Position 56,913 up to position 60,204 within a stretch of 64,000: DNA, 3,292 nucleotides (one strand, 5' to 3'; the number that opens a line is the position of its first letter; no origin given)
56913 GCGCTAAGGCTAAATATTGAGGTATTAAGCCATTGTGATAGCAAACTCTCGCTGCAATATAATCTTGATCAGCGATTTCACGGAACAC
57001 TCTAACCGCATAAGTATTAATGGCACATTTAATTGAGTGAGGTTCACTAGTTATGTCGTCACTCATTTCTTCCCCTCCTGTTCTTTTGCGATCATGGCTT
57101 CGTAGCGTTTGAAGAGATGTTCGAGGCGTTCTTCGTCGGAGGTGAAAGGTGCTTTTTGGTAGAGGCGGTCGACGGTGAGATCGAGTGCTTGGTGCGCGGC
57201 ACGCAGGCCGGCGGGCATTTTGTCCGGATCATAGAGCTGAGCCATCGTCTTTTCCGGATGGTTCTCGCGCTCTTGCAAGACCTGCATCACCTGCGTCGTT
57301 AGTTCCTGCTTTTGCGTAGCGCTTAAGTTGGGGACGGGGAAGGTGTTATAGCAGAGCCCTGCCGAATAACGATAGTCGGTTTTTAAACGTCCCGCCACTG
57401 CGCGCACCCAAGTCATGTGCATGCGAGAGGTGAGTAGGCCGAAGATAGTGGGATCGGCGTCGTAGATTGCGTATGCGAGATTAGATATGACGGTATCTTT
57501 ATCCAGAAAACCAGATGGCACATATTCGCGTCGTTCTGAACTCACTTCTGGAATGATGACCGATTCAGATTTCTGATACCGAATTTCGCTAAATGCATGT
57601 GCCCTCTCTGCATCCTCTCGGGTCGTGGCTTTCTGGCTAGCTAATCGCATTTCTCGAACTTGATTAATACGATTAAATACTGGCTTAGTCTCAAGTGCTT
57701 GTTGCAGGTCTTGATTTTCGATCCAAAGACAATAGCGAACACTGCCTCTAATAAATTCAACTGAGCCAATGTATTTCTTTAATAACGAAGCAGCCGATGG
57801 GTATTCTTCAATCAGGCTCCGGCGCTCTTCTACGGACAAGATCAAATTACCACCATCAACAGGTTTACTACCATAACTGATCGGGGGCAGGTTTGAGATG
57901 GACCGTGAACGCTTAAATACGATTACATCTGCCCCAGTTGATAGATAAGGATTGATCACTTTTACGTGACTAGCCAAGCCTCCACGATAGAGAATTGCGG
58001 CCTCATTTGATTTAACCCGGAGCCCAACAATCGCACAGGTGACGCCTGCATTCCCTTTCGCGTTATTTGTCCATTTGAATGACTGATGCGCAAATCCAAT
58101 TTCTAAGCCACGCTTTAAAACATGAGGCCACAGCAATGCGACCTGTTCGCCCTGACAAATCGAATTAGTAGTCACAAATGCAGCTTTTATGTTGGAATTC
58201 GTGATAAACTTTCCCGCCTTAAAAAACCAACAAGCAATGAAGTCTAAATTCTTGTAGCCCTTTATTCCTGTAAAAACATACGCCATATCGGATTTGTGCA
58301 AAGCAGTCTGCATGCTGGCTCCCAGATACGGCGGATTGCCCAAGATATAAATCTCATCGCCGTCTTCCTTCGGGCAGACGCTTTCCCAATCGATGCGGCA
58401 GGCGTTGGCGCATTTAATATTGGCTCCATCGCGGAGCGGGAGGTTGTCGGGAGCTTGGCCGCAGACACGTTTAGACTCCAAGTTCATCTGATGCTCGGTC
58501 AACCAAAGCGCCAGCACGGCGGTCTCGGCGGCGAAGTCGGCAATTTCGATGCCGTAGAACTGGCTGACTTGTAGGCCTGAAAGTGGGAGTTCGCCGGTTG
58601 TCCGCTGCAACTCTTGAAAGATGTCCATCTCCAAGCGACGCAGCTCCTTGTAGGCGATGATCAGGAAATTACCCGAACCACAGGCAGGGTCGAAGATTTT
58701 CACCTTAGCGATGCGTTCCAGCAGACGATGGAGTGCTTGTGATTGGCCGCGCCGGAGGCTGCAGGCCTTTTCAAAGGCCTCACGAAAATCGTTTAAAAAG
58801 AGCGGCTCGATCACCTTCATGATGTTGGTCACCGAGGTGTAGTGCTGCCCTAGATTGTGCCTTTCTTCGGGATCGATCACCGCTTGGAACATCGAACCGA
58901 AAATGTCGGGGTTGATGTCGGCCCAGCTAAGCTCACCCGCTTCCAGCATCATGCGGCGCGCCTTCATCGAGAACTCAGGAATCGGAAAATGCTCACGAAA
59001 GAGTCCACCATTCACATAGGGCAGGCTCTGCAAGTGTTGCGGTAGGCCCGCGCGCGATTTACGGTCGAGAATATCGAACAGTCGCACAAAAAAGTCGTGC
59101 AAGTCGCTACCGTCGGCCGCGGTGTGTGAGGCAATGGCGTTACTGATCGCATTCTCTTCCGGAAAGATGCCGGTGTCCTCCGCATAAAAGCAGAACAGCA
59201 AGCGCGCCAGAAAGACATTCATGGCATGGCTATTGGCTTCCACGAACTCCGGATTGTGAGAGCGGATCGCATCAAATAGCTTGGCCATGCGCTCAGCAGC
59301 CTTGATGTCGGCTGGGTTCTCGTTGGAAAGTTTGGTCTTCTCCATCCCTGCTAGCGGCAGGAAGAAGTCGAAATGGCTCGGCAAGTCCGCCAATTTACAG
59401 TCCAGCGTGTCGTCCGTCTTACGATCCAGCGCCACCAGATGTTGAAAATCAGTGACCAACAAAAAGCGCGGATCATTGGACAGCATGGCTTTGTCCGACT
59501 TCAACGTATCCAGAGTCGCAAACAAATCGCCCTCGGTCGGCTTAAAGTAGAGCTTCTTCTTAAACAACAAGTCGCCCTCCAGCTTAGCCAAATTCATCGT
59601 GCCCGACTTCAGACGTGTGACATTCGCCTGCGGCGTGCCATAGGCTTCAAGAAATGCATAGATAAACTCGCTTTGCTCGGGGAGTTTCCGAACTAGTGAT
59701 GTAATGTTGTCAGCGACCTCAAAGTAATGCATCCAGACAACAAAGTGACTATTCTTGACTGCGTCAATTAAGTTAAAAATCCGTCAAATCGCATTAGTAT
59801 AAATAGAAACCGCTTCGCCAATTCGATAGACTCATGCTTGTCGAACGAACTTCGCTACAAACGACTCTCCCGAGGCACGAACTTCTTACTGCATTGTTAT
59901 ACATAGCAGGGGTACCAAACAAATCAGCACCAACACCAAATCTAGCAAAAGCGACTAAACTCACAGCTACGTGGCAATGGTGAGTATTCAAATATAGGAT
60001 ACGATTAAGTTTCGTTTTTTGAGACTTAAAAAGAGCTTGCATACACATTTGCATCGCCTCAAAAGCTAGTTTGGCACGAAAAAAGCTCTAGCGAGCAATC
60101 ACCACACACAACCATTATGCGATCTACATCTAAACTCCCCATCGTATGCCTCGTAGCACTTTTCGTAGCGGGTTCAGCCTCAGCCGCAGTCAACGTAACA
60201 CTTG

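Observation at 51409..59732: Six-gene same-strand cluster: a yeeABC-like defence core interrupted by HEPN, Panacea-DUF488 and an orphan gene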

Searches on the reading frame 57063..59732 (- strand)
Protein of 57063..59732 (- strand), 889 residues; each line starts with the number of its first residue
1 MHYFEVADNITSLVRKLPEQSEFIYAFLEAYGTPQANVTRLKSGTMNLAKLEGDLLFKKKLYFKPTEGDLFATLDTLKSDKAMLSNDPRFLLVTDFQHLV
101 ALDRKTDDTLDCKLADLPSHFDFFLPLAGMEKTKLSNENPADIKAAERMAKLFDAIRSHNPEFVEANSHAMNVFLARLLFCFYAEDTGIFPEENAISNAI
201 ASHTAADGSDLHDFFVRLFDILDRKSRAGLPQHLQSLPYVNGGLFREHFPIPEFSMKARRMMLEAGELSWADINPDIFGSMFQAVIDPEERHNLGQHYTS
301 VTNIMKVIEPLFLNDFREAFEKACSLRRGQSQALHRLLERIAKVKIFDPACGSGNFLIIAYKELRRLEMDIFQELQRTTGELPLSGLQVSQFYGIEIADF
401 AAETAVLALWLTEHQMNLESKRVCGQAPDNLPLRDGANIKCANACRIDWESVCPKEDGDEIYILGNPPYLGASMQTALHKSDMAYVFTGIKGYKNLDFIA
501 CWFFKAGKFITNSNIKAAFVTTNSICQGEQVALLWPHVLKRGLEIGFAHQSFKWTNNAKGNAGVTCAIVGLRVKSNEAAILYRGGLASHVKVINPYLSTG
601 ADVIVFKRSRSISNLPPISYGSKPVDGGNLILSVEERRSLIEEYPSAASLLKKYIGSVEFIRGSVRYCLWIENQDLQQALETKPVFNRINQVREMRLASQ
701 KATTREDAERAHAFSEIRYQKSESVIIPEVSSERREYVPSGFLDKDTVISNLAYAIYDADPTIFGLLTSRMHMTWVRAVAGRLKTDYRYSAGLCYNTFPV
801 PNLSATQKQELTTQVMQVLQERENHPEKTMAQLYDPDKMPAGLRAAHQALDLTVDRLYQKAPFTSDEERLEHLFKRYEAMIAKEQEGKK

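Call 3: search_protein_families(library=pfam, proteins=[window:57063-59732:-], max_evalue=0.01)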
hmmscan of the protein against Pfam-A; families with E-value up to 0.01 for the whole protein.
window:57063-59732:- (889 aa): 7 families
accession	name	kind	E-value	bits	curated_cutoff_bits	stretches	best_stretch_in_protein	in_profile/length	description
PF20473.4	MmeI_Mtase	-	4e-104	347.8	27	1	330-582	7-258/259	MmeI, DNA-methyltransferase domain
PF20466.3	MmeI_TRD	-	1.9e-80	269.5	27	1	600-803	2-207/207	MmeI, target recognition domain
PF20464.3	MmeI_N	-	8.6e-31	108.1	27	1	18-157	18-179/181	MmeI, N-terminal domain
PF20465.4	MmeI_hel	-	5.1e-23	82.1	27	1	169-245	1-75/75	MmeI, helicase spacer domain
PF20467.3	MmeI_C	-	2.6e-22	79.3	27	1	806-880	4-78/83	MmeI, C-terminal domain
PF07669.17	Eco57I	-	3.7e-07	30.8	25.3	1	391-528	2-143/171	Eco57I restriction-modification methylase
PF02384.22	N6_Mtase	-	8.2e-05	22.5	20.4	1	334-523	38-185/311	N-6 DNA Methylase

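Call 4: search_protein_families(library=padloc, proteins=[window:57063-59732:-], max_evalue=0.01)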
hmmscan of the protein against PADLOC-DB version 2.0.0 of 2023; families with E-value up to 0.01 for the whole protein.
window:57063-59732:- (889 aa): 38 families (the best 25 are shown)
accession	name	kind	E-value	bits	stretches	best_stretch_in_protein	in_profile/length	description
PDLC03598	REase_MTase_IIG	-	0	1034.4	1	18-884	27-911/912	Type IIG restriction enzyme-methyltransferase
PDLC03627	REase_MTase_IIG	-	4.2e-79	264.5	2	145-457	210-522/1136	Type IIG restriction enzyme-methyltransferase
PDLC03599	REase_MTase_IIG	-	4e-77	258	2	85-711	99-728/959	Type IIG restriction enzyme-methyltransferase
PDLC02643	DrmMI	-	3.5e-35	119.2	1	463-877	872-1285/1347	DrmMI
PDLC04134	mad2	-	5.7e-21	72.9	1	87-575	83-447/492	mads_2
PDLC02644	DrmMI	-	7.2e-18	61.9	2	462-660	384-575/988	DrmMI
PDLC02646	DrmMI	-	1.4e-13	47.9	1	452-880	275-723/792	DrmMI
PDLC03609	REase_MTase_IIG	-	1.1e-10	38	2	340-529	433-623/1066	Type IIG restriction enzyme-methyltransferase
PDLC03630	REase_MTase_IIG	-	1.5e-07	27.6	1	275-367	351-430/1100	Type IIG restriction enzyme-methyltransferase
PDLC02525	PglX|PglXI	-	2.1e-07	28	1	342-413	283-349/607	PglX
PDLC02640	DrmMI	-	3.7e-07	26.2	1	745-807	786-848/1015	DrmMI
PDLC02521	PglX|PglXI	-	1e-06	25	1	339-415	304-375/1174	PglX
PDLC03612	REase_MTase_IIG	-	2.7e-06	23.8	0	331-377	497-545/1247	Type IIG restriction enzyme-methyltransferase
PDLC03600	REase_MTase_IIG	-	2.5e-05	20.4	1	343-415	301-368/1205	Type IIG restriction enzyme-methyltransferase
PDLC02538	PglX|PglXI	-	2.9e-05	21.7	1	333-416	47-131/309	PglX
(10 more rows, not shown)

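Call 5: search_protein_families(library=ncbifam, proteins=[window:57063-59732:-], max_evalue=0.01)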
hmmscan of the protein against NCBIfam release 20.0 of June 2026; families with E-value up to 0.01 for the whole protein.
window:57063-59732:- (889 aa): 3 families
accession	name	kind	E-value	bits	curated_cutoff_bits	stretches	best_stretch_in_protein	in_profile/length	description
NF033452.1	BREX_1_MTaseX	exception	1e-08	33.5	500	1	339-416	310-382/1210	BREX-1 system adenine-specific DNA-methyltransferase PglX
NF033455.1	BREX_6_MTaseX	exception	9e-07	26.8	900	1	332-416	318-403/1319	BREX-6 system adenine-specific DNA-methyltransferase PglX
NF033454.1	BREX_5_MTaseX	exception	0.0019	15.8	900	1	341-412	300-367/1404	BREX-5 system adenine-specific DNA-methyltransferase PglX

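Call 24: search_solved_structures(query=window:57063-59732:-, show_alignments=1)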
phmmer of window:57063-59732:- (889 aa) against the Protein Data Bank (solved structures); distinct sequences matched with E-value up to 0.001: 1.
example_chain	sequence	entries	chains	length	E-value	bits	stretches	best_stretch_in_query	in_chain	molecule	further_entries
5hr4_C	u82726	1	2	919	1.4e-195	655.1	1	87-882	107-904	MmeI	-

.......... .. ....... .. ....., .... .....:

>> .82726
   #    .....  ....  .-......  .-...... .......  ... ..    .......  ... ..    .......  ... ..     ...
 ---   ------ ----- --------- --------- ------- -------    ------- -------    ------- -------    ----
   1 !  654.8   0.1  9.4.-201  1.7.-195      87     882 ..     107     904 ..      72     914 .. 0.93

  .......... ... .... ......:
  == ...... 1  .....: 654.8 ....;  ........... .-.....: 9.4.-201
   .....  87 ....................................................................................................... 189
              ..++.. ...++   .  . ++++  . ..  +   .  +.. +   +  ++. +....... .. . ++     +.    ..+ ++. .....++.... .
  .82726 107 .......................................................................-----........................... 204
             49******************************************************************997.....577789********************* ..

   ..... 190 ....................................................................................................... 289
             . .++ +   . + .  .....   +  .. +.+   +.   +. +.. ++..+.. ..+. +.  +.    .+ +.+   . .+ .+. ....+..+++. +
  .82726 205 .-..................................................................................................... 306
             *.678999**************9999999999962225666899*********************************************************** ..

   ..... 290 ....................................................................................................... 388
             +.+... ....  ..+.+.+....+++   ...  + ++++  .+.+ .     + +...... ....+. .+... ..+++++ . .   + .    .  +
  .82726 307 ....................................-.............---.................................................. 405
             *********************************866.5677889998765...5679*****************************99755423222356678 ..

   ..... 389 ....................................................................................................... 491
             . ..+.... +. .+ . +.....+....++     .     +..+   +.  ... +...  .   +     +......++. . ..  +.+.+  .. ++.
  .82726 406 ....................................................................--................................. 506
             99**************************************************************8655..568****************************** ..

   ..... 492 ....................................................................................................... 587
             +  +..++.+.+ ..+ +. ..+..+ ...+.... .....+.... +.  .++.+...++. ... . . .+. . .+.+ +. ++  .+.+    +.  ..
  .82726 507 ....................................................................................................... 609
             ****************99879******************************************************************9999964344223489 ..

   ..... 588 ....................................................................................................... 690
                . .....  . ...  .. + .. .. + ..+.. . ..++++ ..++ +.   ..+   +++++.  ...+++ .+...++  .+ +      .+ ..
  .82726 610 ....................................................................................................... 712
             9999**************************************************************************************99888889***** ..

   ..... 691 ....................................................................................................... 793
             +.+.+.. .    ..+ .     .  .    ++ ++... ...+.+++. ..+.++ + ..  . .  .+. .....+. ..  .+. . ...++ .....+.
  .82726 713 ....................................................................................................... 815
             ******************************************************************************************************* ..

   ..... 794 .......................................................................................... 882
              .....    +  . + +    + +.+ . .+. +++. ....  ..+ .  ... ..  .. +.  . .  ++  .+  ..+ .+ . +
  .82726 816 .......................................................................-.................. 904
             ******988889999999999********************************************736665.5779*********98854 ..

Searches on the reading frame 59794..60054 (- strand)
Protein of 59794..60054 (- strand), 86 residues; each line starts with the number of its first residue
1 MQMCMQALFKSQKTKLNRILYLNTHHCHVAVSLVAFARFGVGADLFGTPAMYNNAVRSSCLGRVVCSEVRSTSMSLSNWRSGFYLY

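Call 5: search_protein_families(library=ncbifam, proteins=[window:59794-60054:-], max_evalue=0.01)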
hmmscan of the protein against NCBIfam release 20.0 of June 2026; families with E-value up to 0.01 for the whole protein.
window:59794-60054:- (86 aa): 0 families

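Call 61: search_protein_families(library=pfam, proteins=[window:59794-60054:-], max_evalue=0.01)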
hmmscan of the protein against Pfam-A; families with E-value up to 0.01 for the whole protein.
window:59794-60054:- (86 aa): 0 families
